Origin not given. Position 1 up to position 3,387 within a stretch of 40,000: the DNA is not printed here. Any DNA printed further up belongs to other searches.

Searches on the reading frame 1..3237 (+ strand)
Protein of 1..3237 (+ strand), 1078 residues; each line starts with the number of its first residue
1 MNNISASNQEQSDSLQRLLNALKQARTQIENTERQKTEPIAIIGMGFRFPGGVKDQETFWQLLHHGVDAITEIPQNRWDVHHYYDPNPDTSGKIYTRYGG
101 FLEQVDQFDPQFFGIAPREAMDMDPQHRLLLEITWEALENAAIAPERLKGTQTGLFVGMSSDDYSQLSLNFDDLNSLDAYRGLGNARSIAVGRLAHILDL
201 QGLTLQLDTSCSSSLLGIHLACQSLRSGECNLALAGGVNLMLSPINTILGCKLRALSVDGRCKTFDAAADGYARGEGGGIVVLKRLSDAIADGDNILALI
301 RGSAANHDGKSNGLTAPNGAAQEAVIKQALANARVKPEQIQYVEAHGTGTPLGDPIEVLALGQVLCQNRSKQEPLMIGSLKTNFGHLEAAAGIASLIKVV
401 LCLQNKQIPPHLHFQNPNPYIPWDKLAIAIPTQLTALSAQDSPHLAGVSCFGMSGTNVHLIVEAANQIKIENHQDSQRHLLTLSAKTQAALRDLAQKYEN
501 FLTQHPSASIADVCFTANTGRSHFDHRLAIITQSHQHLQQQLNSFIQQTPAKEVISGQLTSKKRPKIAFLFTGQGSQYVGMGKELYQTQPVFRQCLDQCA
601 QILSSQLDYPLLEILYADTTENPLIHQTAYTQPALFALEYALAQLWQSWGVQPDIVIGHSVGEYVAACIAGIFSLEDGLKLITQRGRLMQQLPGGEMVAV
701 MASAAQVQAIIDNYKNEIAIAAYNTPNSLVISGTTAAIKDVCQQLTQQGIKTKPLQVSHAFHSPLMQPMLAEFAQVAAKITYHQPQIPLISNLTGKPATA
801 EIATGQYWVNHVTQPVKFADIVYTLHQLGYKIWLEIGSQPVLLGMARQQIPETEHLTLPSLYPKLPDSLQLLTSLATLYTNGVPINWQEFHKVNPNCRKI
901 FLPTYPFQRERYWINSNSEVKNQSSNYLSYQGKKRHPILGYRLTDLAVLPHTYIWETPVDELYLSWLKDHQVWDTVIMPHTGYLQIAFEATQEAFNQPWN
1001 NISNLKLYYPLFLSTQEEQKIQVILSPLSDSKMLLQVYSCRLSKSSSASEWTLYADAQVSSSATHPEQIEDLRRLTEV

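Call 7: search_protein_families(library=pfam, proteins=[window:1-3237:+], max_evalue=0.001)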
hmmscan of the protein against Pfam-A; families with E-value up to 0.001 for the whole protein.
window:1-3237:+ (1078 aa): 8 families
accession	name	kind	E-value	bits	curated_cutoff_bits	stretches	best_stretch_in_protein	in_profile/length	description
PF00109.32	ketoacyl-synt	-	4.5e-92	308.6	20.8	1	38-289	2-252/252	Beta-ketoacyl synthase, N-terminal domain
PF00698.26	Acyl_transf_1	-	1.2e-63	216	32.7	1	569-880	2-314/319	Acyl transferase domain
PF02801.28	Ketoacyl-synt_C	-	5.9e-47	159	20.8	1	297-414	1-118/119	Beta-ketoacyl synthase, C-terminal domain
PF22621.2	CurL-like_PKS_C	-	5.2e-29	100.5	27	1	479-542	1-64/64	CurL-like, PKS C-terminal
PF16197.11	KAsynt_C_assoc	-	2.1e-19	70.4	33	1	417-527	1-107/111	Ketoacyl-synthetase C-terminal extension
PF21089.3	PKS_DH_N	-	2.5e-17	63.1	27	1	936-1039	1-102/103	Polyketide synthase dehydratase domain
PF22336.2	RhiE-like_linker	-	6.5e-17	61.7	27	1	483-548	2-66/67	RhiE-like, KS-MAT linker domain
PF00108.29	Thiolase_N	-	1.6e-05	24.9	26.4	1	204-241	78-115/260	Thiolase, N-terminal domain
